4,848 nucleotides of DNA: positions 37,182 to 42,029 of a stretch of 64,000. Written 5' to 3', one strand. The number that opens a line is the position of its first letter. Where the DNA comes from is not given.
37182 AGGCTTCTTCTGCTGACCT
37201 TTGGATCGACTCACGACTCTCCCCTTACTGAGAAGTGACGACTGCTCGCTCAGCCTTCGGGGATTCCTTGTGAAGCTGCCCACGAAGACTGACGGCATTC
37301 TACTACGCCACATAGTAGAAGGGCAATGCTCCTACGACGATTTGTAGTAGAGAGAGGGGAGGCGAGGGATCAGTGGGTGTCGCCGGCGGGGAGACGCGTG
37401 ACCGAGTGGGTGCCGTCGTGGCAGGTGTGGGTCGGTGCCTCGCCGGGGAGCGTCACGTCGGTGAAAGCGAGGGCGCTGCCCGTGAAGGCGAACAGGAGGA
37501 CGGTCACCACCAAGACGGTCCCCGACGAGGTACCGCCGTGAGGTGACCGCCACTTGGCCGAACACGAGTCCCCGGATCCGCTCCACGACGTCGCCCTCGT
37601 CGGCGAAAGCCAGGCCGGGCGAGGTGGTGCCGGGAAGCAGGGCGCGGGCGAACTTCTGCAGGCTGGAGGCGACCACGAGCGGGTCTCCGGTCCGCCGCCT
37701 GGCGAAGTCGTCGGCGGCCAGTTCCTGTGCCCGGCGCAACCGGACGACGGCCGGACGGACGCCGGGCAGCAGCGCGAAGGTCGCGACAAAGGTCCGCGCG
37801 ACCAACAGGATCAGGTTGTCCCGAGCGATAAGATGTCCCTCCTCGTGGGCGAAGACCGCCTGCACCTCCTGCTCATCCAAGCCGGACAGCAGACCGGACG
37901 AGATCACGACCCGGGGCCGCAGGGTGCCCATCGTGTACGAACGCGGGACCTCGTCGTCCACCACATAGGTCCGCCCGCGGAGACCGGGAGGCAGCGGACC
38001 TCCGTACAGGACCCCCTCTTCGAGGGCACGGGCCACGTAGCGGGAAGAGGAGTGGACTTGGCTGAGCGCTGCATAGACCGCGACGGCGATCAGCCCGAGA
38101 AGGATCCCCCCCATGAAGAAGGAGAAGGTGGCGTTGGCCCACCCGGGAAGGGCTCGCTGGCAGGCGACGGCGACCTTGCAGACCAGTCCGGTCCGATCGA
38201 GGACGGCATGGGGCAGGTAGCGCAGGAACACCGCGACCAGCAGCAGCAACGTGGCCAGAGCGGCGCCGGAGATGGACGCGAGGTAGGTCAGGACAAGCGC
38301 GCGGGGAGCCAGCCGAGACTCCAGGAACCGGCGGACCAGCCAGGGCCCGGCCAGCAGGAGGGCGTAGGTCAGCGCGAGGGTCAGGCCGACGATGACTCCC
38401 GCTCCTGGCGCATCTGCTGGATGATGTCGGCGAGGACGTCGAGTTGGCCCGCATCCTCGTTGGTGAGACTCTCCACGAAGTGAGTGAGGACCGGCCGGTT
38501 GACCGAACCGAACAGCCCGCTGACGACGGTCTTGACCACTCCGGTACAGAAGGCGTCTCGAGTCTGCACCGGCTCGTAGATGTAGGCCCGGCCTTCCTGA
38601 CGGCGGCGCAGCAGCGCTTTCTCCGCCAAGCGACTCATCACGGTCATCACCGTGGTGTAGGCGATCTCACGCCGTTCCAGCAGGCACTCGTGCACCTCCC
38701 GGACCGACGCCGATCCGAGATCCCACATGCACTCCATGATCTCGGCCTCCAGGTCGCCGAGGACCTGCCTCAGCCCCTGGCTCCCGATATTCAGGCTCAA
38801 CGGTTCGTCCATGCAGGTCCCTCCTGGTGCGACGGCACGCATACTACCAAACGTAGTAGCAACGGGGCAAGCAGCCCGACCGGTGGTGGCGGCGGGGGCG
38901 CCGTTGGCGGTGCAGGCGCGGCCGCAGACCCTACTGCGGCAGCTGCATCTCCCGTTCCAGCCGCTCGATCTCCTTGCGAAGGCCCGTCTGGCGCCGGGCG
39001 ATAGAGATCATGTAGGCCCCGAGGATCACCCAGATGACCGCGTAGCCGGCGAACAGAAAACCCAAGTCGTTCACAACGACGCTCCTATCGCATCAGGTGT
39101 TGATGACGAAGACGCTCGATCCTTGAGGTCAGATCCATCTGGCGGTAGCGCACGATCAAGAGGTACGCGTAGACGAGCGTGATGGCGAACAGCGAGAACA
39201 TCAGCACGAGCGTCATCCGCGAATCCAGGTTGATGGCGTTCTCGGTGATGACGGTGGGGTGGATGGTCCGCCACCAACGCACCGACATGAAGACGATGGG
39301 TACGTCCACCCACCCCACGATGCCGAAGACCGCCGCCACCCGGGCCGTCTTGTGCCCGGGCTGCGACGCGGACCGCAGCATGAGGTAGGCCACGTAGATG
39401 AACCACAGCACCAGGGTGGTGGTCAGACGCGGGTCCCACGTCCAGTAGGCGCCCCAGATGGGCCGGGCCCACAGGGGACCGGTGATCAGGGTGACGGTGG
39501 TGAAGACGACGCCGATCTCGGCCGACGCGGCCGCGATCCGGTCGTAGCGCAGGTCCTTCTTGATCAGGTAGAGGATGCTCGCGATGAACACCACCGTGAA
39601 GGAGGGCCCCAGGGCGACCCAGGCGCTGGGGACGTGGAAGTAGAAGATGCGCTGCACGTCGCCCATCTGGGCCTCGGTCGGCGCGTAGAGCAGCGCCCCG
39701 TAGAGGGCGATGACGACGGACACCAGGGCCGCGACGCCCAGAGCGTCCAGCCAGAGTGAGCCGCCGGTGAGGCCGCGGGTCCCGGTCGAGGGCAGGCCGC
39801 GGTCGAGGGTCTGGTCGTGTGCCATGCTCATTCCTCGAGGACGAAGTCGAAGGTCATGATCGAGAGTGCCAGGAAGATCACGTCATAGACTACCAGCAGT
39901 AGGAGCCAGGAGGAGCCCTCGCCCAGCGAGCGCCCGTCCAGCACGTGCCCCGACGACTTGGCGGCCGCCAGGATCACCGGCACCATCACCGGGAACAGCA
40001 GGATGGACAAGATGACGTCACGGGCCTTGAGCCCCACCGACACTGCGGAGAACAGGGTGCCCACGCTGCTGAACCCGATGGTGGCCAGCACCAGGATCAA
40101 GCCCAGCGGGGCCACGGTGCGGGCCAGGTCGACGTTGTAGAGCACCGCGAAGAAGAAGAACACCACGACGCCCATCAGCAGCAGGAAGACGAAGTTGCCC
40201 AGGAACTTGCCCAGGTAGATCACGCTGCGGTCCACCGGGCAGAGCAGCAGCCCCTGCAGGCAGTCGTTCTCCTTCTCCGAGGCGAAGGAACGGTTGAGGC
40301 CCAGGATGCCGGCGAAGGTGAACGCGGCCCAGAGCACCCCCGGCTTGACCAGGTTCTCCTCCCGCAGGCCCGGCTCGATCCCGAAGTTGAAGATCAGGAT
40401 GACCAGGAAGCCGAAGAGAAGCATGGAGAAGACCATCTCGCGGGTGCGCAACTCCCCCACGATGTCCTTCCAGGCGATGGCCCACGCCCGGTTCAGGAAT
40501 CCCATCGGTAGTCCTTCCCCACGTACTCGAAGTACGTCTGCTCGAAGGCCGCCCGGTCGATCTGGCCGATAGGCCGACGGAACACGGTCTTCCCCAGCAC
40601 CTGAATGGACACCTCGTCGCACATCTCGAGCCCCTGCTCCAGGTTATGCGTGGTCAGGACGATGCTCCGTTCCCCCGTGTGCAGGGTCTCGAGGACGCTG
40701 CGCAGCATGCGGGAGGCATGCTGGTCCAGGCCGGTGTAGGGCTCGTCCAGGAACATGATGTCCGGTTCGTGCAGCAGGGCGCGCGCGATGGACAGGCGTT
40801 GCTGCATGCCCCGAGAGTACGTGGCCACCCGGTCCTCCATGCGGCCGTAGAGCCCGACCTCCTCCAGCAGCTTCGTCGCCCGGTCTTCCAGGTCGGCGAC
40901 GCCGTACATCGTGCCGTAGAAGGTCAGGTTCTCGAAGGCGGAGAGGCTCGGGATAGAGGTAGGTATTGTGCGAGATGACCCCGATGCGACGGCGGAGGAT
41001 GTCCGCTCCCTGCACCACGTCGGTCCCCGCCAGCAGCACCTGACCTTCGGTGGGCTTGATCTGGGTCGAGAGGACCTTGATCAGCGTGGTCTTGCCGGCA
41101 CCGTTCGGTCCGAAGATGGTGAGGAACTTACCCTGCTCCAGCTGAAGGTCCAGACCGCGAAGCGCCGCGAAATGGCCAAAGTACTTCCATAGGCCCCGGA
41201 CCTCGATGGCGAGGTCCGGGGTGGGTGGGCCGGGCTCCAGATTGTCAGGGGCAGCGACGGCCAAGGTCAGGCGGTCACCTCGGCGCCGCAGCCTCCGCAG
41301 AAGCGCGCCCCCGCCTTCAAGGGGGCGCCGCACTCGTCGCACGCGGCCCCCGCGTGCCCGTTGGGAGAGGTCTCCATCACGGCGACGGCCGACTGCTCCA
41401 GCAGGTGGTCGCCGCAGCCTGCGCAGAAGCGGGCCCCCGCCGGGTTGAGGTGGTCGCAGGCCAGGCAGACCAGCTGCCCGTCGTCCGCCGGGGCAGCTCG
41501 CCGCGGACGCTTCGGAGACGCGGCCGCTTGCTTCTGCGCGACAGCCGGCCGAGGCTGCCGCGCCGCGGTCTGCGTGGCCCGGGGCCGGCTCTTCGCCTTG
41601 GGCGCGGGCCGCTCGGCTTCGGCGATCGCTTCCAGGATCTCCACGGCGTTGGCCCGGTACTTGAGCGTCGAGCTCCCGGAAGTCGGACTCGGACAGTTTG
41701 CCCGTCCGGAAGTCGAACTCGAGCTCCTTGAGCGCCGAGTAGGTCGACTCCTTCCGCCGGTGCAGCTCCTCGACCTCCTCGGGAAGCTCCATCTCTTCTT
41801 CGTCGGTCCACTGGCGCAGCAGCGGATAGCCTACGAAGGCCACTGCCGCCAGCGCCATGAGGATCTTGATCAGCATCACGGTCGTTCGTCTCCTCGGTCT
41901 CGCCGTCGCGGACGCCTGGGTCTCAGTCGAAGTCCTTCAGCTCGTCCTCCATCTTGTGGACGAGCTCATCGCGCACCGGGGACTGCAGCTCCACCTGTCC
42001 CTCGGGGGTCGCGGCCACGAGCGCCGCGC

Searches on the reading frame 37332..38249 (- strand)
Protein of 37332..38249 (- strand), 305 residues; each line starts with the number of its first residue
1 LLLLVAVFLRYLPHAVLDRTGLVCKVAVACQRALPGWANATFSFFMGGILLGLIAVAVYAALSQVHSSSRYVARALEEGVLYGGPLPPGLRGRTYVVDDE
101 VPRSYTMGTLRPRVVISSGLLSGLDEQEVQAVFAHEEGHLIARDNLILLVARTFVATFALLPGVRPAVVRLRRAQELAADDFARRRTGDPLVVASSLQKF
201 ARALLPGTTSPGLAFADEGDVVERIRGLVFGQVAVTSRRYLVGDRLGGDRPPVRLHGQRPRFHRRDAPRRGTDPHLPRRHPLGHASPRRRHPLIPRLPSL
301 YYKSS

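Call 5: search_protein_families(library=pfam, proteins=[window:37332-38249:-], max_evalue=0.01)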
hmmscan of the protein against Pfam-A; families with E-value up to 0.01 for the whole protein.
window:37332-38249:- (305 aa): 2 families
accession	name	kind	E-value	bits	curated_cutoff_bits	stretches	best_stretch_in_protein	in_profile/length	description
PF01435.24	Peptidase_M48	-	1.7e-12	48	20.3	1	95-201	28-165/186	Peptidase family M48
PF05569.17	Peptidase_M56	-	1.1e-07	31.8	31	1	100-181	164-245/296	BlaR1 peptidase M56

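Call 40: search_protein_families(library=ncbifam, proteins=[window:37332-38249:-], max_evalue=0.001)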
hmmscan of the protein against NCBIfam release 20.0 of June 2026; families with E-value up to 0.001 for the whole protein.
window:37332-38249:- (305 aa): 8 families
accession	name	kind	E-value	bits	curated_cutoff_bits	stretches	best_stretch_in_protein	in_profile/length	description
NF002363.0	PRK01345.1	equivalog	4.3e-10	39.2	422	1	93-159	86-154/318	zinc metalloprotease HtpX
NF002826.0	PRK03001.1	equivalog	4.6e-10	39.1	369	1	93-160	87-156/285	zinc metalloprotease HtpX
NF002669.0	PRK02391.1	equivalog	7.1e-09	35.2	341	1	96-160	99-164/298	zinc metalloprotease HtpX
NF002839.0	PRK03072.1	equivalog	7.6e-08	31.8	412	1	93-156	91-156/291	zinc metalloprotease HtpX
NF003425.0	PRK04897.1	equivalog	1.5e-06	27.6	355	1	93-165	99-173/298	zinc metalloprotease HtpX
NF003965.0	PRK05457.1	equivalog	2.9e-05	23.6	245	1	114-160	119-165/285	protease HtpX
NF002322.0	PRK01265.1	equivalog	0.00021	20.9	275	1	94-150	103-161/325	zinc metalloprotease HtpX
NF002775.0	PRK02870.1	equivalog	0.00042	19.7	285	1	114-149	158-193/338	zinc metalloprotease HtpX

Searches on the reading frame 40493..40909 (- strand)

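Call 11: search_protein_families(library=pfam, proteins=[window:40493-40909:-], max_evalue=0.001)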
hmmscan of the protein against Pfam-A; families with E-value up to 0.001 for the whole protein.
window:40493-40909:- (138 aa): 2 families
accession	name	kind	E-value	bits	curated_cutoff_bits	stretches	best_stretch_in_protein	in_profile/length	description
PF00005.33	ABC_tran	-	3.3e-11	44.4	25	1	8-58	82-136/137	ABC transporter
PF13304.12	AAA_21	-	2.3e-06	28.3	27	1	30-90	237-300/304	AAA domain, putative AbiEii toxin, Type IV TA system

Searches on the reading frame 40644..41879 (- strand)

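Call 11: search_protein_families(library=pfam, proteins=[window:40644-41879:-], max_evalue=0.001)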
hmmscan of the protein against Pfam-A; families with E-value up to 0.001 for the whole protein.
window:40644-41879:- (411 aa): 2 families
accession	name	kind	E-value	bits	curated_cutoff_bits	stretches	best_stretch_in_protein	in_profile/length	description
PF00005.33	ABC_tran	-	4.4e-16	60.2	25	1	240-311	1-73/137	ABC transporter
PF13476.12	AAA_23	-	0.00021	22.4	27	1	237-270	7-39/201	AAA domain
